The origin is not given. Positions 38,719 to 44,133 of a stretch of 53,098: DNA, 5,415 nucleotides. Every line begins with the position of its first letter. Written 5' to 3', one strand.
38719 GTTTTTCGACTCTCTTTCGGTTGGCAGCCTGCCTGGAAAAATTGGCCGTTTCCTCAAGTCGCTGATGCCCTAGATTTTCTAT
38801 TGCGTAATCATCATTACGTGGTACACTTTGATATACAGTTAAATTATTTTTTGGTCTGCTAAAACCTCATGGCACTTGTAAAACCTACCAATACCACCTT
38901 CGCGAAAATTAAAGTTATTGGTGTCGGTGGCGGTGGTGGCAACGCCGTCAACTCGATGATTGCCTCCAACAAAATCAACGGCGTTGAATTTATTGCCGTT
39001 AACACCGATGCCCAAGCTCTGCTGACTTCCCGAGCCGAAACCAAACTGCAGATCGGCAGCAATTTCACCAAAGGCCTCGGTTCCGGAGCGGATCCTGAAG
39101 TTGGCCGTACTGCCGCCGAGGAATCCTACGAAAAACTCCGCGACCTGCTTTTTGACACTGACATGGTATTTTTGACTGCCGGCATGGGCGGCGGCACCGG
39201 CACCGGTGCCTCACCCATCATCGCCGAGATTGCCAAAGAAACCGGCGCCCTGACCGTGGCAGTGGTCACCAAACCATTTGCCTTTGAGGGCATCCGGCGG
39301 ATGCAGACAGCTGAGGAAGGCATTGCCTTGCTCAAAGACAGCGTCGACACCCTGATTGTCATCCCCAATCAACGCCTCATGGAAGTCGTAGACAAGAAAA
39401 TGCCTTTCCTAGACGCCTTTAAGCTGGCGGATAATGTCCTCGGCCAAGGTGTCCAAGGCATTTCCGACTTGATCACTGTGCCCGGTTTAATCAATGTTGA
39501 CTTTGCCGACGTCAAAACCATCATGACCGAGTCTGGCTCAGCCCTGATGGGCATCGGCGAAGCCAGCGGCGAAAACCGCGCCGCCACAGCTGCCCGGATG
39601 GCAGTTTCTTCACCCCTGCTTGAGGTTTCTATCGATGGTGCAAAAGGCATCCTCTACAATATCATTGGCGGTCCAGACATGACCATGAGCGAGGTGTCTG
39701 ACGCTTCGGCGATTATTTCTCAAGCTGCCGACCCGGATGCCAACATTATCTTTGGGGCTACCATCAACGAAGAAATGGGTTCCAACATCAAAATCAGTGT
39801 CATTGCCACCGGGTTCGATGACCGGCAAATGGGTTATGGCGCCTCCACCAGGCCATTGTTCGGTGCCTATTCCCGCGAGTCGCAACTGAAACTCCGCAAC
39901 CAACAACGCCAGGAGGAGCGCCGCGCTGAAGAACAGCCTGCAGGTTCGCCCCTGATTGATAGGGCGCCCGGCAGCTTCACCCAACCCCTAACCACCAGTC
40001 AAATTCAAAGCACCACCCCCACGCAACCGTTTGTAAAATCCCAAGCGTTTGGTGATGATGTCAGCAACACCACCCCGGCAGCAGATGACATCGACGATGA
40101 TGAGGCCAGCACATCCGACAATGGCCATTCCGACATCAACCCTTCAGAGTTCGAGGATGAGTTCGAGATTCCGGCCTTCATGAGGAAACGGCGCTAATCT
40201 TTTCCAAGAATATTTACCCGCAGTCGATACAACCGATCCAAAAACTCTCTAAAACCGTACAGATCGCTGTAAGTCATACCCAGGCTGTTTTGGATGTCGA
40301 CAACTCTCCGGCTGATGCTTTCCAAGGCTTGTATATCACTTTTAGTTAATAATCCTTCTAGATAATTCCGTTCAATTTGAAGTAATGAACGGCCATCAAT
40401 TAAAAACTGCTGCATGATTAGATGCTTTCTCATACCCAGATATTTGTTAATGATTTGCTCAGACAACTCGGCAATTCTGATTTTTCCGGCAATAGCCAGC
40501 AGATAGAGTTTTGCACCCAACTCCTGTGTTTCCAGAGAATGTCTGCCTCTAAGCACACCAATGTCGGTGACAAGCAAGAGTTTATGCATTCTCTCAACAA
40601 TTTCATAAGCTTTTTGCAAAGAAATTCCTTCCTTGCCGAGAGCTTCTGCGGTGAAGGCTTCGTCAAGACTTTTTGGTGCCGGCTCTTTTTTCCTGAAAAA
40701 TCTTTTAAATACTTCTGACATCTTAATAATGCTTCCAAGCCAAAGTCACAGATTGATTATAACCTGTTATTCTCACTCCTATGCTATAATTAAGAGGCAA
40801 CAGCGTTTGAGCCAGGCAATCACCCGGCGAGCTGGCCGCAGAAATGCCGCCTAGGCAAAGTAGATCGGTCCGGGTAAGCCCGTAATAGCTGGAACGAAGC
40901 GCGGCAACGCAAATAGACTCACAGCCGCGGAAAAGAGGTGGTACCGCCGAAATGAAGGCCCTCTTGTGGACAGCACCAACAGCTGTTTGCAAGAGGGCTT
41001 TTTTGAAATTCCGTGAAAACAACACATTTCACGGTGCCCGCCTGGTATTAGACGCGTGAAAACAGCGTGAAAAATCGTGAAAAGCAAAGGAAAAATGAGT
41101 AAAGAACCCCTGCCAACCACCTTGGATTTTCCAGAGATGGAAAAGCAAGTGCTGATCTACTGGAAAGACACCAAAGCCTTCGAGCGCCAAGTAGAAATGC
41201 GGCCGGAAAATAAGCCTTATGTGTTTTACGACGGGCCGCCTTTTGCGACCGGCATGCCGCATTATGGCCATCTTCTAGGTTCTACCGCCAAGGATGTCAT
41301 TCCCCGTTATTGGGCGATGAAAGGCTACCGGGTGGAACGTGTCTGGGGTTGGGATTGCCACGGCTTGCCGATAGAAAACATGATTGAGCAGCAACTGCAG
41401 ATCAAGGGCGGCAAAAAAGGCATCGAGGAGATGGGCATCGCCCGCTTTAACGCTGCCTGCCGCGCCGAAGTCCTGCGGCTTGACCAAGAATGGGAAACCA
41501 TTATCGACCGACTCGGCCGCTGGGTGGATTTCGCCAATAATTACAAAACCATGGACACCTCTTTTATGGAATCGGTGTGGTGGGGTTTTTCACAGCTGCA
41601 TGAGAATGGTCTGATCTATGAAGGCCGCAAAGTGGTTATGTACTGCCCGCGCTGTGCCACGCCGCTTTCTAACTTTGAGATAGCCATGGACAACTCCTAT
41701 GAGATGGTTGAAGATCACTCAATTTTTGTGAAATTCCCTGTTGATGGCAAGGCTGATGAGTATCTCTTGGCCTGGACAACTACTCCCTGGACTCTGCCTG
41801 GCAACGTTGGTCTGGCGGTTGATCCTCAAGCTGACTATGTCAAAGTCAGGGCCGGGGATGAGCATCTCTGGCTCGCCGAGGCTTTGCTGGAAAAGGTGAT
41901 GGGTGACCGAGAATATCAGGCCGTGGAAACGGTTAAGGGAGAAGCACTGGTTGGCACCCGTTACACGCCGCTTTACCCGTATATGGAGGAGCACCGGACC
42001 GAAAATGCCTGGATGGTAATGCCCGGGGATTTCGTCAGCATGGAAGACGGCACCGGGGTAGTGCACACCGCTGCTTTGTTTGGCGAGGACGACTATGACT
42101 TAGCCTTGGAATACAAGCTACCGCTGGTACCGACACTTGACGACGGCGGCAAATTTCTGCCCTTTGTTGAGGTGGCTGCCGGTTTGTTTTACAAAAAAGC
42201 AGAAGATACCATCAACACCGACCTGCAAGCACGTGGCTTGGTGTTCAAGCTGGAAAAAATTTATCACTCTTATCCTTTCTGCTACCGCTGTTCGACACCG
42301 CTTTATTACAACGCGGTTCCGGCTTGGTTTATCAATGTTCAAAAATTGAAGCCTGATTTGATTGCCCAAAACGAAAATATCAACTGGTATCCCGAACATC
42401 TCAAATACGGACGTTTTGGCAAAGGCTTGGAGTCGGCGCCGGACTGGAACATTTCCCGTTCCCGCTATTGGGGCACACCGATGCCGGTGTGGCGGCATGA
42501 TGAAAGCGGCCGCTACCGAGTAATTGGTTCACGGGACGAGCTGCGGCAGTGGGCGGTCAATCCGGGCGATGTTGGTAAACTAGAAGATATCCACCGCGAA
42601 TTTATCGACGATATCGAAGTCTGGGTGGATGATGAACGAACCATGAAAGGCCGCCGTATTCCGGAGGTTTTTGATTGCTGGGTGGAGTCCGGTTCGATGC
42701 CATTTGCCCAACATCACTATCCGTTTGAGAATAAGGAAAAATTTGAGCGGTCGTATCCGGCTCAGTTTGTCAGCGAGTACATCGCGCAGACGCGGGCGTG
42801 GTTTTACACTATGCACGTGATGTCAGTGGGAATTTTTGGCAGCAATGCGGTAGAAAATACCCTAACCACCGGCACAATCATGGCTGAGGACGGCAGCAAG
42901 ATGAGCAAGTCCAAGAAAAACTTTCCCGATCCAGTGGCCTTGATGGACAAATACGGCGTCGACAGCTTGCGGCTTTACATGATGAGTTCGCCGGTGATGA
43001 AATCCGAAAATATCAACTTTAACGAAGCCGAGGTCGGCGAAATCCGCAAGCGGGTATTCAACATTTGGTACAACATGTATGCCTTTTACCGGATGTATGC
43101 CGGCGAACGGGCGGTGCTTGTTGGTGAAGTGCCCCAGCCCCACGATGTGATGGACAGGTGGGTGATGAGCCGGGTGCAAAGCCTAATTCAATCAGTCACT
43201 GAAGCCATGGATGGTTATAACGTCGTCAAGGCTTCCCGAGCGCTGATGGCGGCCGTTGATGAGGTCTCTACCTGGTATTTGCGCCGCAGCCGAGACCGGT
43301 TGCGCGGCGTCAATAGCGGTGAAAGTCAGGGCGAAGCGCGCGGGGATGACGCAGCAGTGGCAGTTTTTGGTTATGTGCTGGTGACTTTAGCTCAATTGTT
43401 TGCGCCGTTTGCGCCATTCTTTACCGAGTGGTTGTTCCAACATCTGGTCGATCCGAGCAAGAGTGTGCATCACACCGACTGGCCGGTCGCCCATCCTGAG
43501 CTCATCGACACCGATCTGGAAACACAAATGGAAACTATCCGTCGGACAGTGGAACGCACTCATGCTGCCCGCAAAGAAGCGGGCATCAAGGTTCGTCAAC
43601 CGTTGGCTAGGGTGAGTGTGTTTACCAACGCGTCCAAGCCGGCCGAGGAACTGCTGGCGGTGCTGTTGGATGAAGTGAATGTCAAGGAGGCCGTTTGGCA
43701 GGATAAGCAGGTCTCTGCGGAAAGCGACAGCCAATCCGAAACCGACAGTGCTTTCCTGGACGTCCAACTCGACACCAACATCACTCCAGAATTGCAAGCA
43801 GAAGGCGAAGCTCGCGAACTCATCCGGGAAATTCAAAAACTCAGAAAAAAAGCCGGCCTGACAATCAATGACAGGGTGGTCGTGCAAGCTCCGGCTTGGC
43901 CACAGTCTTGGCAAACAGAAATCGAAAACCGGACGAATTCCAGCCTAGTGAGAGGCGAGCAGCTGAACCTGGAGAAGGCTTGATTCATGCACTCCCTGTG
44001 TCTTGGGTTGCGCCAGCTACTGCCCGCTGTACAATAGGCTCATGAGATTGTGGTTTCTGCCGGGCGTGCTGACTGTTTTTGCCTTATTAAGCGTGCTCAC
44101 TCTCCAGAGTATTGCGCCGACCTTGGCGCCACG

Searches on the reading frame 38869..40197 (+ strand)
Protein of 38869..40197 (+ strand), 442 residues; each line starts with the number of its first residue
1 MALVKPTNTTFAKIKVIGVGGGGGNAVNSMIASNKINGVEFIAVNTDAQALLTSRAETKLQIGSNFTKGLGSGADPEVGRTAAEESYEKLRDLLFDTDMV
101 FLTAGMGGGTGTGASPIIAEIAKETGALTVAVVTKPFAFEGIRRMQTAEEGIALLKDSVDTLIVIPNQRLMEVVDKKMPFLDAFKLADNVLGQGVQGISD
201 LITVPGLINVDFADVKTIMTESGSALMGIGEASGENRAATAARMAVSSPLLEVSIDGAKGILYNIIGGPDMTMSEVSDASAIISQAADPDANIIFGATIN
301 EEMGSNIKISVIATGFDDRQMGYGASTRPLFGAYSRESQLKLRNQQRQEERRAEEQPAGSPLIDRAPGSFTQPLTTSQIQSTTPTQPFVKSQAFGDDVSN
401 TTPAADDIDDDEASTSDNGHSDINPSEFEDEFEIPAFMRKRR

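Call 19: search_protein_families(library=pfam, proteins=[window:38869-40197:+])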
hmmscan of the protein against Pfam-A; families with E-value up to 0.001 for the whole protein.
window:38869-40197:+ (442 aa): 2 families
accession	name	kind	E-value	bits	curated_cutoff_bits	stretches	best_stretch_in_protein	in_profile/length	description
PF00091.31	Tubulin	-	1.4e-50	172.7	33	1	13-174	1-189/190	Tubulin/FtsZ family, GTPase domain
PF12327.13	FtsZ_C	-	2.6e-34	117.8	27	1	223-317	1-95/95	FtsZ family, C-terminal domain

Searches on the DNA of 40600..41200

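Call 20: search_rna_families(source=window, start=40600, end=41200, threshold=evalue, max_evalue=1, show_alignments=2)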
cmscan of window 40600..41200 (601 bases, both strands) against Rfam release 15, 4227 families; matches with E-value up to 1: 1.
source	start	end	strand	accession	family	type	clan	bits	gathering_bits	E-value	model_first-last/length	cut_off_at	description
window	40797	40966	+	RF00230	T-box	Cis-reg; leader;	-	27.8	93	0.00029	1-219/219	no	T-box leader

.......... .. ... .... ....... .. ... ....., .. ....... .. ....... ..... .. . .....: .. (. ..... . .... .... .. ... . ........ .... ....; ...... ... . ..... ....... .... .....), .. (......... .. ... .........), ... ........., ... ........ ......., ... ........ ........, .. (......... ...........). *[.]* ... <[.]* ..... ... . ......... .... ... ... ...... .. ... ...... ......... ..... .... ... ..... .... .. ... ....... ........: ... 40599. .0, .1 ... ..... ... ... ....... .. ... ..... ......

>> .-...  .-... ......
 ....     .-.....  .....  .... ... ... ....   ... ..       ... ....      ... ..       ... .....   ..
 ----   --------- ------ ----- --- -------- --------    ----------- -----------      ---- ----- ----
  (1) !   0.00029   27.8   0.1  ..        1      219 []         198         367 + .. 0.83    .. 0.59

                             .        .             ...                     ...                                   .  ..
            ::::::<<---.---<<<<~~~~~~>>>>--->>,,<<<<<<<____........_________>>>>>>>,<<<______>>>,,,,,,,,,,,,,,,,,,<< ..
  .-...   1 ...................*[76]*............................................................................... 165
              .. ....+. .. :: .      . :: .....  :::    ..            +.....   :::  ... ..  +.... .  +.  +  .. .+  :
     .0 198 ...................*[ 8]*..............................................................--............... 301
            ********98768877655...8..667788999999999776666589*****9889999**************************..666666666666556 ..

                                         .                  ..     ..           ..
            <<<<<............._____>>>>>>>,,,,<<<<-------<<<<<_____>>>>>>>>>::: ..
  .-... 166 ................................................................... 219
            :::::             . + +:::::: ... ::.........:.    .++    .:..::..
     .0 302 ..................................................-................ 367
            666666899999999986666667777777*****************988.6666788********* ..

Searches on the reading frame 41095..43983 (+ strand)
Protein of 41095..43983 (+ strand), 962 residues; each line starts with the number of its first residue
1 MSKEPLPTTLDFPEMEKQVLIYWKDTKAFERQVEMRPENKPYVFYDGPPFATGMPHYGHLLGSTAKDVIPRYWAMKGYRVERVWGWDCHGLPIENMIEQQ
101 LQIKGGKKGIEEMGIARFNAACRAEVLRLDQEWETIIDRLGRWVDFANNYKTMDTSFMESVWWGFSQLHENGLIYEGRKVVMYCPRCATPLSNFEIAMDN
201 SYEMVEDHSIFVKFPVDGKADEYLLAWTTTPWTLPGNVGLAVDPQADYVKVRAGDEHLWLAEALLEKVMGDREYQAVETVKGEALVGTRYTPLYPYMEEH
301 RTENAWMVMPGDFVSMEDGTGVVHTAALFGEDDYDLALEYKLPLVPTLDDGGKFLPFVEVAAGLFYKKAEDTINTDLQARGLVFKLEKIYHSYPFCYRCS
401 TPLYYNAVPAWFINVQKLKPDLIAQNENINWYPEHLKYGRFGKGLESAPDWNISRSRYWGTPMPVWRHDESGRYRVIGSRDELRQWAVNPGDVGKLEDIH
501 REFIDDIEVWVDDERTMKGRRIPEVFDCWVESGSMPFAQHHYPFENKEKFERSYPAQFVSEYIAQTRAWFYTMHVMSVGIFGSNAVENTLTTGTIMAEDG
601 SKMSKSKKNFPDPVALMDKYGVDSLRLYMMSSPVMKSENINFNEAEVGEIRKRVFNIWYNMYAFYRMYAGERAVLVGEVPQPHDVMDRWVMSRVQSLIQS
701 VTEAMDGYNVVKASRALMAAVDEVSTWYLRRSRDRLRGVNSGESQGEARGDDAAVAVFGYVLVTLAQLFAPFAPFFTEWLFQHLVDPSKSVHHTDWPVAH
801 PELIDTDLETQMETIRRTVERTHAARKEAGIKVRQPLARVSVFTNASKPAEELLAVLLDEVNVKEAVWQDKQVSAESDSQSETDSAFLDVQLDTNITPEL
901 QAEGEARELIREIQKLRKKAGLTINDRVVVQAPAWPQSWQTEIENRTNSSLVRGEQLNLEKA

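Call 19: search_protein_families(library=pfam, proteins=[window:41095-43983:+])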
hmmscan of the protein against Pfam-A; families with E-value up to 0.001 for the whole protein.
window:41095-43983:+ (962 aa): 5 families
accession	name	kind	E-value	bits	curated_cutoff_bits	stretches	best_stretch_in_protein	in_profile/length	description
PF00133.28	tRNA-synt_1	-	2.3e-128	428.9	22.7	1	19-640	2-413/414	tRNA synthetases class I (I, L, M and V)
PF08264.19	Anticodon_1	-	6.5e-30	104.4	25.1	1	687-838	1-144/148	Anticodon-binding domain of tRNA ligase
PF09334.17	tRNA-synt_1g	-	3.8e-17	62.6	20.1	2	49-196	8-135/391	tRNA synthetases class I (M)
PF19302.4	DUF5915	-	1.8e-12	47.6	27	1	888-932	100-144/195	Domain of unknown function (DUF5915)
PF01406.26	tRNA-synt_1e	-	0.00017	21.5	27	0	576-647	228-296/301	tRNA synthetases class I (C) catalytic domain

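Call 25: find_related_loci(query=window:41095-43983:+, collection=genome_contigs, flank=10000)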
Query window:41095-43983:+ (962 aa) in genome_contigs; peptide patterns used: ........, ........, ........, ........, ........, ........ (x = any residue, [..] = any of these).
96 stretches matched a pattern; 88 encode a relative of the query (tblastn E <= 1e-3); the best 80 are kept; 80 distinct loci.
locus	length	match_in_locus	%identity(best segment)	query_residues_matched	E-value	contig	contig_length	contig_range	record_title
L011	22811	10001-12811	69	1-959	0e+0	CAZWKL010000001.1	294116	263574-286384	MAG TPA_asm: uncultured Pseudomonadales bacterium isolate binchicken_co173_42 genome assembly, contig: NODE_26_length_29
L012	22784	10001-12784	68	6-961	0e+0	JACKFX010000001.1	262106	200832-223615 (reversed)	MAG: Pseudomonadales bacterium isolate HK-STAS-PATE-16 HK-STAS-PATE-16_1, whole genome shotgun sequence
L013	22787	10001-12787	66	4-959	0e+0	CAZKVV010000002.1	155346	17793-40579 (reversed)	MAG TPA_asm: uncultured Pseudomonadales bacterium isolate SRP286056_co2_531 genome assembly, contig: NODE_73_length_1553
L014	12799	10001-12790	65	3-959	0e+0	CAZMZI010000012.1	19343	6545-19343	MAG TPA_asm: uncultured Pseudomonadales bacterium isolate SRP192515_co1_162 genome assembly, contig: NODE_2648_length_19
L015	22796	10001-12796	64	6-951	0e+0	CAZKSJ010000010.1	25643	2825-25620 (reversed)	MAG TPA_asm: uncultured Pseudomonadales bacterium isolate SRP239243_co2_85 genome assembly, contig: NODE_2943_length_256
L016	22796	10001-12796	63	6-951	0e+0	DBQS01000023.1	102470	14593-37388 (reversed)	MAG TPA_asm: Patescibacteria group bacterium UBA1388 UBA1388_contig_3683, whole genome shotgun sequence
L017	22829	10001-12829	61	9-961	0e+0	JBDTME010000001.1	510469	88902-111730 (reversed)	MAG: Patescibacteria group bacterium isolate cluster3_bin.119 NODE_5_length_510469_cov_14.881851, whole genome shotgun s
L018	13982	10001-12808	60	1-959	0e+0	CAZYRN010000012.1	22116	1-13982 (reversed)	MAG TPA_asm: uncultured Pseudomonadales bacterium isolate SRP144015_co1_64 genome assembly, contig: NODE_1176_length_221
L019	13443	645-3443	60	11-959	0e+0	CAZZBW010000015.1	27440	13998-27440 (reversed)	MAG TPA_asm: uncultured Pseudomonadales bacterium isolate SRP192927_co7_727 genome assembly, contig: NODE_2909_length_27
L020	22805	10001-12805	62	6-954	0e+0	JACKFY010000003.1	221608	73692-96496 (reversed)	MAG: Pseudomonadales bacterium isolate HK-STAS-PATE-17 HK-STAS-PATE-17_3, whole genome shotgun sequence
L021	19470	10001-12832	60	9-961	0e+0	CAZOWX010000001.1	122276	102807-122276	MAG TPA_asm: uncultured Pseudomonadales bacterium isolate SRP286056_co2_574 genome assembly, contig: NODE_123_length_122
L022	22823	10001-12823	64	6-959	0e+0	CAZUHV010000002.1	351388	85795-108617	MAG TPA_asm: uncultured Pseudomonadales bacterium isolate binchicken_co277_32 genome assembly, contig: NODE_47_length_35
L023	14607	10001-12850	59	11-959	0e+0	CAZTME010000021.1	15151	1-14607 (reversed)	MAG TPA_asm: uncultured Pseudomonadales bacterium isolate SRP093185_co1_155 genome assembly, contig: NODE_2644_length_15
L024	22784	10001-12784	59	1-956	0e+0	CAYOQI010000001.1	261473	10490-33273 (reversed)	MAG TPA_asm: uncultured Pseudomonadales bacterium isolate SRP286056_co1_770 genome assembly, contig: NODE_15_length_2614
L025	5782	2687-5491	59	1-959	0e+0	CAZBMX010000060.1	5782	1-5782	MAG TPA_asm: uncultured Pseudomonadales bacterium isolate SRP192515_co1_124 genome assembly, contig: NODE_14822_length_5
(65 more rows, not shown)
